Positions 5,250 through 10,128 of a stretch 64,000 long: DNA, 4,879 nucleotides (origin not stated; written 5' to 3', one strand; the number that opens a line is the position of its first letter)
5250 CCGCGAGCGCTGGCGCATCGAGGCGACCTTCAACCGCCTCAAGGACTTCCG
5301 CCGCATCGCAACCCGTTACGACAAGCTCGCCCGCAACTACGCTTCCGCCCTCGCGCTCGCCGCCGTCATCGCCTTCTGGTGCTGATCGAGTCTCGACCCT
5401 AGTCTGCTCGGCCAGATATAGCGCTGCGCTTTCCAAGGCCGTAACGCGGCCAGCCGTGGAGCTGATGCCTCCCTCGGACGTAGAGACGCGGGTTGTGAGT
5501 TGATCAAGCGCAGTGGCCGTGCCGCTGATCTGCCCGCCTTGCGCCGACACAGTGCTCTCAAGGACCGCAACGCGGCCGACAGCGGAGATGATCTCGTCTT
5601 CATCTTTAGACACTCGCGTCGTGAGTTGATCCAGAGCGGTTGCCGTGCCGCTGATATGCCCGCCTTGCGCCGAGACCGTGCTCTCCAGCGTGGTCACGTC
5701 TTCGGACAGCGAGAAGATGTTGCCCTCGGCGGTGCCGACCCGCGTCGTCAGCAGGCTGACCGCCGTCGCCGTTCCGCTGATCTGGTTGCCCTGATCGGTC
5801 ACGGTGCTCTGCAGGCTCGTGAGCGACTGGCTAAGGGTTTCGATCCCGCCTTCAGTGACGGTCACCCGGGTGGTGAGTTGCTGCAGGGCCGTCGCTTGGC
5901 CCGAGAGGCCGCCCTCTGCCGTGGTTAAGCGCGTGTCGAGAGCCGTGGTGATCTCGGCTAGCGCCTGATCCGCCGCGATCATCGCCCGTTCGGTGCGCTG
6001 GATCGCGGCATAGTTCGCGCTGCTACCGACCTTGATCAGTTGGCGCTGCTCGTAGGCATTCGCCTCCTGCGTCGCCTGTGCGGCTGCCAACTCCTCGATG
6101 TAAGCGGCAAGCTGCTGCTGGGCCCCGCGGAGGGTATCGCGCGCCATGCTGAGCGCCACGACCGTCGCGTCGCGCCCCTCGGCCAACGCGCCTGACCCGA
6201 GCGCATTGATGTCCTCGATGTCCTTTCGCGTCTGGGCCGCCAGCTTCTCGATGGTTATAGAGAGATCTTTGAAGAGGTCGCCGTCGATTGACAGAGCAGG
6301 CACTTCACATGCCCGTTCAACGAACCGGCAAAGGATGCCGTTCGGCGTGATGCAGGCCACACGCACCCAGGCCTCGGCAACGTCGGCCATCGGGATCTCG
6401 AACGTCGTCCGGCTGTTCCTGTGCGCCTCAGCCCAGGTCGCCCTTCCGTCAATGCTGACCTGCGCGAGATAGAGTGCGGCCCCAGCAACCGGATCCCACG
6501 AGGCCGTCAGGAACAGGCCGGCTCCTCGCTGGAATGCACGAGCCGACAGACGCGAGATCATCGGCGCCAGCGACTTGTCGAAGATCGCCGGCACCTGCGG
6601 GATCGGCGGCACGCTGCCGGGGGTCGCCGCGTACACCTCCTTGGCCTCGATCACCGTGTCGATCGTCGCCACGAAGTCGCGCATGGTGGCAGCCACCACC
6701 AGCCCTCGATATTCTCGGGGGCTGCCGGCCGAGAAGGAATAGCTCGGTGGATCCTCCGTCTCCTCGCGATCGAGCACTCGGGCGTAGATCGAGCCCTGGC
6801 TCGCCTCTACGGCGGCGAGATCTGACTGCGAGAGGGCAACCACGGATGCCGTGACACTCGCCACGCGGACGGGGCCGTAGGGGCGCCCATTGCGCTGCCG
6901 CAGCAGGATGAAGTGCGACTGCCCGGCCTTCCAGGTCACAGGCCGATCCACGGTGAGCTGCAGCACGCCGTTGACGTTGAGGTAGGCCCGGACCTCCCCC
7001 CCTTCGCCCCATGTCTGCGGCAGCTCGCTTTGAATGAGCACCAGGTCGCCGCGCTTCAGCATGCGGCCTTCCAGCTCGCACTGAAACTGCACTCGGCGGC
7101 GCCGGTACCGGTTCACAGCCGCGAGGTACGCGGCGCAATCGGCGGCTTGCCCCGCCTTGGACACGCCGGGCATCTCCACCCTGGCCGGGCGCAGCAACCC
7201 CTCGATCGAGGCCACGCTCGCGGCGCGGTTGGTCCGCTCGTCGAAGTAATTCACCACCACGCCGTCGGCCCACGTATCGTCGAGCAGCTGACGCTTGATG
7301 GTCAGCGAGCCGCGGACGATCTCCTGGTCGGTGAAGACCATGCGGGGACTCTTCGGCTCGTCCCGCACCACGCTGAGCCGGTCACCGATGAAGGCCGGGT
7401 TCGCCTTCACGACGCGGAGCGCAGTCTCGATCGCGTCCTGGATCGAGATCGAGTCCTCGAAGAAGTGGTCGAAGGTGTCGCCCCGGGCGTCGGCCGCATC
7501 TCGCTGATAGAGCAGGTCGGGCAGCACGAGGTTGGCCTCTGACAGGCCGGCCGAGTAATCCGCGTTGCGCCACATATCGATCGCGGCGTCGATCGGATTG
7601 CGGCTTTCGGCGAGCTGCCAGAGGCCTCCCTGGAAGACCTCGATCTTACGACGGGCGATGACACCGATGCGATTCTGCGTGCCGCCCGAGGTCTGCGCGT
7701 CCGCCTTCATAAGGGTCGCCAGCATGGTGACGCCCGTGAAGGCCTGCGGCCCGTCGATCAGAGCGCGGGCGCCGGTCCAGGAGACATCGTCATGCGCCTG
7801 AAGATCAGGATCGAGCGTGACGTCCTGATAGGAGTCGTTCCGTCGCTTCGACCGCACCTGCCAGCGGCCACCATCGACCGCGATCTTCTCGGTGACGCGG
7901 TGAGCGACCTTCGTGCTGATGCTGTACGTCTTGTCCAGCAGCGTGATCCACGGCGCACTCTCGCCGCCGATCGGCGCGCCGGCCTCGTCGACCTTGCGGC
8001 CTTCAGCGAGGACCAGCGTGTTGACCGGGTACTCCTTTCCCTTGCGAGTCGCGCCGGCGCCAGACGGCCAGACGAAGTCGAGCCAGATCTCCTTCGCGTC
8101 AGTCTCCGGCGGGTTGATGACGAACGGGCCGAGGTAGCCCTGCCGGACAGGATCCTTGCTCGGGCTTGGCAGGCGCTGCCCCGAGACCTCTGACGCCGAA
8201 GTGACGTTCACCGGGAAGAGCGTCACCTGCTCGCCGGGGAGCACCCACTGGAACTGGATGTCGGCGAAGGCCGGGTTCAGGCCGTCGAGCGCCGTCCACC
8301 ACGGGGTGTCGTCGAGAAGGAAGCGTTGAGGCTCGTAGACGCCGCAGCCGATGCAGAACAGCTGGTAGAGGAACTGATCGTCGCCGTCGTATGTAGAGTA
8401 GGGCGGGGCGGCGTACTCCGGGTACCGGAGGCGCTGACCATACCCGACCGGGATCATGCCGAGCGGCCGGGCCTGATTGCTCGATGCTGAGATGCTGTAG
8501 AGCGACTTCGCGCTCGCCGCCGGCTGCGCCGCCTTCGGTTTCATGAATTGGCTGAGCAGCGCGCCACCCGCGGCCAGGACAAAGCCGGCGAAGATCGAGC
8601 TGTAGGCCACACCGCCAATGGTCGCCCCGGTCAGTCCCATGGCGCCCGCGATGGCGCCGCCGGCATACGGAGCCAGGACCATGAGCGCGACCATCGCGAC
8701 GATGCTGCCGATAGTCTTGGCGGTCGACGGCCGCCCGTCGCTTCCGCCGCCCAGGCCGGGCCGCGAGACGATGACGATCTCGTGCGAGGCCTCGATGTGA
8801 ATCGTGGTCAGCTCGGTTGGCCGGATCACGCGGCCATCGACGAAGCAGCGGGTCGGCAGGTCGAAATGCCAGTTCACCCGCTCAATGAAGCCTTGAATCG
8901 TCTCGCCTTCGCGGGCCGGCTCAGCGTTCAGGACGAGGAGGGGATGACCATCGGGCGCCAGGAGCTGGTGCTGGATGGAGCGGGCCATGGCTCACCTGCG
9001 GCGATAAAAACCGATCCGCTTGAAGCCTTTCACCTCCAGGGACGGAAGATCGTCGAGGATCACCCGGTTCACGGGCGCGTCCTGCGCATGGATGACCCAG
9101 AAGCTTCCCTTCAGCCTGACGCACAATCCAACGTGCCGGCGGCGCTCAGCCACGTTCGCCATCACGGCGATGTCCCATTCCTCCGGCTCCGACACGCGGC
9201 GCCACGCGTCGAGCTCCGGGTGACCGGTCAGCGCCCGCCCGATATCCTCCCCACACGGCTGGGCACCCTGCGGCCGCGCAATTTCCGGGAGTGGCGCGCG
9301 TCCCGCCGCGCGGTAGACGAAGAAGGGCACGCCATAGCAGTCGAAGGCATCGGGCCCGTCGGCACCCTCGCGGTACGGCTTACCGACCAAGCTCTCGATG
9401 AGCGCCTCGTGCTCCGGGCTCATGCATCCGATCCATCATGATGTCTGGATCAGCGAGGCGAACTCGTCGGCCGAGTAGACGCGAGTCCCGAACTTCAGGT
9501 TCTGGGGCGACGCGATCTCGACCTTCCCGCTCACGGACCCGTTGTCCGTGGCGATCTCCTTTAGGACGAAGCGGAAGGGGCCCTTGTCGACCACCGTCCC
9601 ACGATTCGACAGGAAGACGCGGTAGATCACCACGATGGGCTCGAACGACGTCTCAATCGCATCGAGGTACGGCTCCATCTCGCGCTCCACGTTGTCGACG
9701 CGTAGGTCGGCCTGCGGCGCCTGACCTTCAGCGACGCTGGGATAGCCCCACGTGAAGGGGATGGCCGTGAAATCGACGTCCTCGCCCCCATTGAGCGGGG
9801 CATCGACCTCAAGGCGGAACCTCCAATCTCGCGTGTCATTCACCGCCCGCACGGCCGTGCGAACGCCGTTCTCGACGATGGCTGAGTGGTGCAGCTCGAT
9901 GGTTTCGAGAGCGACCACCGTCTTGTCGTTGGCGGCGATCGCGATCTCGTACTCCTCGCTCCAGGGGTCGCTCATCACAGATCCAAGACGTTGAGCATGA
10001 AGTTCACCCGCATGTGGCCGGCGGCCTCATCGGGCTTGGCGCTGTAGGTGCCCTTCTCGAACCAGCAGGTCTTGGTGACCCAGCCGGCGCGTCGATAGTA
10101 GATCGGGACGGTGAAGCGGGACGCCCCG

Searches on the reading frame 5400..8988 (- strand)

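Call 5: search_protein_families(library=pfam, proteins=[window:5400-8988:-], max_evalue=0.01)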
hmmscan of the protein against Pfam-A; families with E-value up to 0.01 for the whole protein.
window:5400-8988:- (1196 aa): 2 families
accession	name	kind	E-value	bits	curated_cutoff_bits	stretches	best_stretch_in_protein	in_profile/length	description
PF13550.12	Phage-tail_3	-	4.9e-11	43.2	23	1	515-665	5-156/164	Putative phage tail protein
PF04102.17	SlyX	-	0.0049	17.9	30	0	1035-1072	5-42/67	SlyX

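Call 6: search_protein_families(library=phrogs, proteins=[window:5400-8988:-], max_evalue=0.001)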
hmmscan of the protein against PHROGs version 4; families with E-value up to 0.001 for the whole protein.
window:5400-8988:- (1196 aa): 10 families
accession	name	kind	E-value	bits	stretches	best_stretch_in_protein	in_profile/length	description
phrog_469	-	tail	1.6e-89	302.2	2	282-761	403-865/903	tail protein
phrog_31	-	tail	2.8e-76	258.4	1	42-885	134-950/1565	central tail fiber J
phrog_2589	-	tail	7.7e-26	89.9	3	972-1107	1640-1789/3686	tail protein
phrog_11678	-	unknown function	1.5e-13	50.1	2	978-1104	114-246/2223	-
phrog_1219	-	tail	4.1e-09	37.5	1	1055-1114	76-135/233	tail needle protein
phrog_23466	-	unknown function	7.7e-09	35.9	1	500-715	64-284/358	-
phrog_24367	-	unknown function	3.2e-06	27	1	158-220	122-184/408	-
phrog_4896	-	other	0.00058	20.4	1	1032-1129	190-288/291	glycerophosphoryl diester phosphodiesterase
phrog_1899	-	unknown function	0.00067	19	0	1020-1162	303-424/933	-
phrog_16040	-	head and packaging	0.00099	18.1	0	979-1187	171-369/1254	virion structural protein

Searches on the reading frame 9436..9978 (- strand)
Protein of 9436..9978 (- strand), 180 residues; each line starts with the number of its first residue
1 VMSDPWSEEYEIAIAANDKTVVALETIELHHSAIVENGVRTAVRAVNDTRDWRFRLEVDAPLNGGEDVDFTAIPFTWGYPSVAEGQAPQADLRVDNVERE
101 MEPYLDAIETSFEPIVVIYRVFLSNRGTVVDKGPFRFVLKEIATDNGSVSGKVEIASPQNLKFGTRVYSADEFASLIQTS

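Call 5: search_protein_families(library=pfam, proteins=[window:9436-9978:-], max_evalue=0.01)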
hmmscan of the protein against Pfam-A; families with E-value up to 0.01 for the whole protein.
window:9436-9978:- (180 aa): 1 family
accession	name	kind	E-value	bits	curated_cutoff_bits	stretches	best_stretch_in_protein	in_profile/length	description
PF08875.16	DUF1833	-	2.2e-12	47.2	21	1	14-160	6-142/150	Domain of unknown function (DUF1833)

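Call 6: search_protein_families(library=phrogs, proteins=[window:9436-9978:-], max_evalue=0.001)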
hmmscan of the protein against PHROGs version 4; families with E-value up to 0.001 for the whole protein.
window:9436-9978:- (180 aa): 1 family
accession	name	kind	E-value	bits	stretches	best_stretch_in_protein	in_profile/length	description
phrog_396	-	tail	8e-24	85.2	1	7-177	3-162/164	minor tail protein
